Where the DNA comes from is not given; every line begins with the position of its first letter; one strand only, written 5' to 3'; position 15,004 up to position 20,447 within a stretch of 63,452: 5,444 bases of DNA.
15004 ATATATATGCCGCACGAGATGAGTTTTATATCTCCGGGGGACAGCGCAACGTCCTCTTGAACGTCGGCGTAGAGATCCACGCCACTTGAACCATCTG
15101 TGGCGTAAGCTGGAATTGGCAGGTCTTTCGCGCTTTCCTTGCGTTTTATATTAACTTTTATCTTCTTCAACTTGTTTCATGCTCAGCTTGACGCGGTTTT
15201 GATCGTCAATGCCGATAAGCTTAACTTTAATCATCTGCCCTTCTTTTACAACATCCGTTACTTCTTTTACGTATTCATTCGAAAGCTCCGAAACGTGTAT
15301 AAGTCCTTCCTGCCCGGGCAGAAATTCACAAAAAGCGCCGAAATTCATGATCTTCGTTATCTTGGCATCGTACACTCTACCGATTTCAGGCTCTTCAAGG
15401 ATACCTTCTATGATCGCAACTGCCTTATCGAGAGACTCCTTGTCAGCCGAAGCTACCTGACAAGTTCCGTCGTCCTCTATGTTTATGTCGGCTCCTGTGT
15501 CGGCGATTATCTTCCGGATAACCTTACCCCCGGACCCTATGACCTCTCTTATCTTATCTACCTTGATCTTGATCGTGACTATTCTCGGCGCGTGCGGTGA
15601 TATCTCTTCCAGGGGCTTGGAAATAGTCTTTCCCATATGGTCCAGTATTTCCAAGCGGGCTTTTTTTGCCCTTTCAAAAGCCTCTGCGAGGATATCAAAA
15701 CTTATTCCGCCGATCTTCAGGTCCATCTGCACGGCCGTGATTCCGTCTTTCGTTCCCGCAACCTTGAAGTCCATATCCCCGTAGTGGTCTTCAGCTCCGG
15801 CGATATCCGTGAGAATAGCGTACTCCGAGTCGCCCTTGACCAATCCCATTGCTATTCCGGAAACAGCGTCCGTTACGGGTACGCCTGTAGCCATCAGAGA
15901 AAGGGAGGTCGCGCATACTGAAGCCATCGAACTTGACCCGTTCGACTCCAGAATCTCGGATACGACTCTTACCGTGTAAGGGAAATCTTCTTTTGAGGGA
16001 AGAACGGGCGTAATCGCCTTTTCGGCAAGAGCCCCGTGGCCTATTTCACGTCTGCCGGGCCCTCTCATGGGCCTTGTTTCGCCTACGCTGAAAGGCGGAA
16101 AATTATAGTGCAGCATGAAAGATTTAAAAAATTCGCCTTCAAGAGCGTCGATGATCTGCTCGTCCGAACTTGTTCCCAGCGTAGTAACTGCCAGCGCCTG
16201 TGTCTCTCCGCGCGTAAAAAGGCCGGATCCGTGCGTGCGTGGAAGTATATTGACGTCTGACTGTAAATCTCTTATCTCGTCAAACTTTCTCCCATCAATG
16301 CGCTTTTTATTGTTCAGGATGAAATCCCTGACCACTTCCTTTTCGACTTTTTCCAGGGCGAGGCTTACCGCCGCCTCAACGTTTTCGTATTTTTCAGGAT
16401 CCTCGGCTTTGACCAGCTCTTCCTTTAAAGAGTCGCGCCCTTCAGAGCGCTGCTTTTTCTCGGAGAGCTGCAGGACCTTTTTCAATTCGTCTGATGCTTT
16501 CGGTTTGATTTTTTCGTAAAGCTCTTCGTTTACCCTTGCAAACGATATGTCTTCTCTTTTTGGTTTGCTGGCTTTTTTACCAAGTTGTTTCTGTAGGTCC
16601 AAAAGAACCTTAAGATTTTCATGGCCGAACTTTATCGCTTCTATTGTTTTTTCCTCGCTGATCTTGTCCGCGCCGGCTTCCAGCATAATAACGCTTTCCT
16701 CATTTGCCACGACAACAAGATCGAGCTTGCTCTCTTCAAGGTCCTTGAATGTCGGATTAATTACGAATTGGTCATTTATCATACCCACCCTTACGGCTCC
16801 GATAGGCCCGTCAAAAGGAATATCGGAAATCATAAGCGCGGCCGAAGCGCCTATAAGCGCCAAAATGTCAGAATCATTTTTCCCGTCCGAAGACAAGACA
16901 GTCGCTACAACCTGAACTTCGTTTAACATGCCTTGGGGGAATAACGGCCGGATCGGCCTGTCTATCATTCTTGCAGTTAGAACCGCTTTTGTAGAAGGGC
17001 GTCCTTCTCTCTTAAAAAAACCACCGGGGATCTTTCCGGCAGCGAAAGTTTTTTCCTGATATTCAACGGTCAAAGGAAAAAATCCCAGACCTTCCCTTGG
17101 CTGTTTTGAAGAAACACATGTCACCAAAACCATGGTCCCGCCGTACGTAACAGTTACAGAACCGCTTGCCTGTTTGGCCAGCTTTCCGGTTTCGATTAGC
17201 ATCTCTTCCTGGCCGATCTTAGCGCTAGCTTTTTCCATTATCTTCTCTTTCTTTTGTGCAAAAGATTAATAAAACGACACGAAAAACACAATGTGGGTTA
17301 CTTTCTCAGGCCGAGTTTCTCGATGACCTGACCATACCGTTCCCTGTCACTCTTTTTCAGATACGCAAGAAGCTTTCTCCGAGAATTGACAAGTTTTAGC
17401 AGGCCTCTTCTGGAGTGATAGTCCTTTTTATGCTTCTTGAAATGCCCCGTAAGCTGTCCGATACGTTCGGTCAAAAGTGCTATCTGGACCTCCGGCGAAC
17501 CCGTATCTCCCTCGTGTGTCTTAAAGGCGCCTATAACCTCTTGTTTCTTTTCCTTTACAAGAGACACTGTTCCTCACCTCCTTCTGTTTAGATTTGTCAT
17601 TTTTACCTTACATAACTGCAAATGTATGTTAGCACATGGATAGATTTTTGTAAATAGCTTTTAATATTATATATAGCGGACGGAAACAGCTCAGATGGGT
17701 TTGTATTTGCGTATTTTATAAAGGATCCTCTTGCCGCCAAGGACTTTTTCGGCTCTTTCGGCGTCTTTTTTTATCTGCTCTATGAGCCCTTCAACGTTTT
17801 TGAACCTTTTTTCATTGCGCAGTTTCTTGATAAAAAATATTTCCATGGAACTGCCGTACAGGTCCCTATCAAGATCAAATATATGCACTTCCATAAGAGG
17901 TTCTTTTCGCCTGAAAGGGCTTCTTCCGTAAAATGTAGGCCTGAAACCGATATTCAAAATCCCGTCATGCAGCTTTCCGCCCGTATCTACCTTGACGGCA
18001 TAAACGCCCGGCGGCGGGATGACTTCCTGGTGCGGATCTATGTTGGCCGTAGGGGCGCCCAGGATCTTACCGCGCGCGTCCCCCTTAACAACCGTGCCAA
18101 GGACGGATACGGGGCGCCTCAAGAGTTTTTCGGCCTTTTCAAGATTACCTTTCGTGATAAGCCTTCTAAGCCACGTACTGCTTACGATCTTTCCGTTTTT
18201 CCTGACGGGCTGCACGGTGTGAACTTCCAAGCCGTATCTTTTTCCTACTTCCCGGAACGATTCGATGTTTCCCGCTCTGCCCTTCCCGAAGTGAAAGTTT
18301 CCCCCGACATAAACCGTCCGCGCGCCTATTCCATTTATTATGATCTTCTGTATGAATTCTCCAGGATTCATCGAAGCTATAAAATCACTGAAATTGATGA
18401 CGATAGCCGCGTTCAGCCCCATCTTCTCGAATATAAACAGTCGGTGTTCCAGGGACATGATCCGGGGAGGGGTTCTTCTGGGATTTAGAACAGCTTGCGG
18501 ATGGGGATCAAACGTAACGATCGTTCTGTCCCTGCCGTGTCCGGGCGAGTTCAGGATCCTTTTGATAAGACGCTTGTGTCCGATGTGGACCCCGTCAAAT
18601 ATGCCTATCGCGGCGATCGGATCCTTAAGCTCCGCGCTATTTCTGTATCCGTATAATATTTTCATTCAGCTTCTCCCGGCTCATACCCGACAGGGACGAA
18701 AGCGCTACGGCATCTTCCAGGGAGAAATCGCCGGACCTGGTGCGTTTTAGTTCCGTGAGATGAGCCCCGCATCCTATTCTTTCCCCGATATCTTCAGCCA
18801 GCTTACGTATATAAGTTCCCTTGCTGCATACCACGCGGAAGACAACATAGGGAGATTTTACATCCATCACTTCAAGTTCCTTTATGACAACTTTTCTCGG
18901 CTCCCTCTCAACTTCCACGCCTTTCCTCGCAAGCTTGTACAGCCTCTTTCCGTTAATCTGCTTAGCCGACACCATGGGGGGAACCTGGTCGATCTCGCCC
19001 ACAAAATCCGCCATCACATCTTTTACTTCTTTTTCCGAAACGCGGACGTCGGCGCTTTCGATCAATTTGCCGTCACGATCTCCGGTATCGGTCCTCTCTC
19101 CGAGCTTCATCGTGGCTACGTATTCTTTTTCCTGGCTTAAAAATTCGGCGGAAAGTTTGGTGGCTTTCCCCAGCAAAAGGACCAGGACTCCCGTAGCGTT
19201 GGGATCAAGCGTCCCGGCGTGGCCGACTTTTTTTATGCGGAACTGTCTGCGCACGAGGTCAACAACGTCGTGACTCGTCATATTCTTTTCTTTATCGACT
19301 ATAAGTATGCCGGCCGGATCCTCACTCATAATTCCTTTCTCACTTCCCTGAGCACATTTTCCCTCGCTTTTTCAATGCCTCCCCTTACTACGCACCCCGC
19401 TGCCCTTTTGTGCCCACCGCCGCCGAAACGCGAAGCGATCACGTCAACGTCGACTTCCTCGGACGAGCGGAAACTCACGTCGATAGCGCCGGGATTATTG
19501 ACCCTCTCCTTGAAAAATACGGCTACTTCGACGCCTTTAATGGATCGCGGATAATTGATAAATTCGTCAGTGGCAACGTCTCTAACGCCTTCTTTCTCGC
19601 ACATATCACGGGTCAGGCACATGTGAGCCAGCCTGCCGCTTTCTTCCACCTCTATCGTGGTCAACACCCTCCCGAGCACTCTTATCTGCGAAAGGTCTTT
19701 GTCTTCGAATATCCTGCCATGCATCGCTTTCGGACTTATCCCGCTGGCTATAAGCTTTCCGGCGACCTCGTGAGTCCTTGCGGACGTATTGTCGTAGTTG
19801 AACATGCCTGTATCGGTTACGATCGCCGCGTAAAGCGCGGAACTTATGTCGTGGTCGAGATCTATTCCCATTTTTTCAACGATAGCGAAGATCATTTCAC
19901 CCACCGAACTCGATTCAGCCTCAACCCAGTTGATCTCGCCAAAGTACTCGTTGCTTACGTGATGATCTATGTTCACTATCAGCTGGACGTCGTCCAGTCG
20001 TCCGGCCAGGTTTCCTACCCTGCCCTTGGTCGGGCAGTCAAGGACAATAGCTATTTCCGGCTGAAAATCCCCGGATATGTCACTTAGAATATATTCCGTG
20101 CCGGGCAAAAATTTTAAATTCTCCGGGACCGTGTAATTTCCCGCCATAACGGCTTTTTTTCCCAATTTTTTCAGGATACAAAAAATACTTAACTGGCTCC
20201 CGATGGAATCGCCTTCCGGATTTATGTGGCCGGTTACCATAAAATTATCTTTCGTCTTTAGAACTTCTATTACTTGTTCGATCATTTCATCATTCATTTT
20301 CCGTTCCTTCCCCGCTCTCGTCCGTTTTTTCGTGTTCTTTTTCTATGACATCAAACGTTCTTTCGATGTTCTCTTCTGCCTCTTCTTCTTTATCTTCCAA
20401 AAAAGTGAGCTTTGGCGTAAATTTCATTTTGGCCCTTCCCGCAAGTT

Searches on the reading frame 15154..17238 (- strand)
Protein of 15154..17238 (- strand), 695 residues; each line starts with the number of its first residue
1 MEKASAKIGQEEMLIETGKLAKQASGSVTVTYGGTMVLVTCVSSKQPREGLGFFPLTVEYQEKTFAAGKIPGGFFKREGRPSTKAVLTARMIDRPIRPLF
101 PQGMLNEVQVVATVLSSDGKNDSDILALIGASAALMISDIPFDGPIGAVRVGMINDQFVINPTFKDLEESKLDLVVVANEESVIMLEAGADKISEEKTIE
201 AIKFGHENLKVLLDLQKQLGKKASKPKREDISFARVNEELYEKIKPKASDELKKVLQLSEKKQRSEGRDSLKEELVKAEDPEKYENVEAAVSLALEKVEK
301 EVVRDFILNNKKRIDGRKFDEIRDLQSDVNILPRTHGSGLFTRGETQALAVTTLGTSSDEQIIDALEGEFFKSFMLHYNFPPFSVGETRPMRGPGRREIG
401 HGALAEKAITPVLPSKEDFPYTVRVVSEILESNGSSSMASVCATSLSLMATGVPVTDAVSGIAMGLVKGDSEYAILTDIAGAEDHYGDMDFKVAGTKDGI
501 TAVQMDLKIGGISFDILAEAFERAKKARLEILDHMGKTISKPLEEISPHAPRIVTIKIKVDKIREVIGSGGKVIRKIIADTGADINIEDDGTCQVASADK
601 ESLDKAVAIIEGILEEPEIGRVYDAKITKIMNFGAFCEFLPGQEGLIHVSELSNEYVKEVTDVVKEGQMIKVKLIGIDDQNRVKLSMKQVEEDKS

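Call 99: search_protein_families(library=pfam, proteins=[window:15154-17238:-], max_evalue=0.001)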
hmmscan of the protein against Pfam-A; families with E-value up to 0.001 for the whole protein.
window:15154-17238:- (695 aa): 5 families
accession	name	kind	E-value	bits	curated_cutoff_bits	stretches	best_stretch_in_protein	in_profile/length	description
PF01138.27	RNase_PH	-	7.8e-58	195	25.5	2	12-141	4-130/130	3' exoribonuclease family, domain 1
PF03725.20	RNase_PH_C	-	4.8e-23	81.3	20.8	2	144-207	1-66/67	3' exoribonuclease family, domain 2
PF00575.29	S1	-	3.1e-19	69.5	22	1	616-688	1-74/74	S1 RNA binding domain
PF03726.19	PNPase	-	3e-12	47.3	24.6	1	239-318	1-81/81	Polyribonucleotide nucleotidyltransferase, RNA binding domain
PF00013.35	KH_1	-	2.1e-09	37.4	21.5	1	554-611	2-65/66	KH domain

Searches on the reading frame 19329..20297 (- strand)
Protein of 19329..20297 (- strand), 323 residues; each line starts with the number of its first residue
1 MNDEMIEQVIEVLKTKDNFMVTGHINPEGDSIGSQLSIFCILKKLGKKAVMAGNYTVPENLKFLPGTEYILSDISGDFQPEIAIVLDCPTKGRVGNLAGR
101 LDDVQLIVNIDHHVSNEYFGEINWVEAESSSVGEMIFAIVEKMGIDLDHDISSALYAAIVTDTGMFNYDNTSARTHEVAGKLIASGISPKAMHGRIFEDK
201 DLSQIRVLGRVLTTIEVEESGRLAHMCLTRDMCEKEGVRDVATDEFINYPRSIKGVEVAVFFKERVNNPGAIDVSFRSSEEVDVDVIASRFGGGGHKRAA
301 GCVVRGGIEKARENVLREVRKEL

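Call 111: search_protein_families(library=pfam, proteins=[window:19329-20297:-], max_evalue=0.0001)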
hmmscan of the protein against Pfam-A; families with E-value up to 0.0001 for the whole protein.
window:19329-20297:- (323 aa): 2 families
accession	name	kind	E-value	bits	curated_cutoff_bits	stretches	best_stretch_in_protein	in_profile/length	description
PF01368.27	DHH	-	1.2e-13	51.8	28.1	1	19-159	2-125/125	DHH family, N-terminal domain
PF02272.25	DHHA1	-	8.2e-12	45.9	25.9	1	235-321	10-98/102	DHHA1 domain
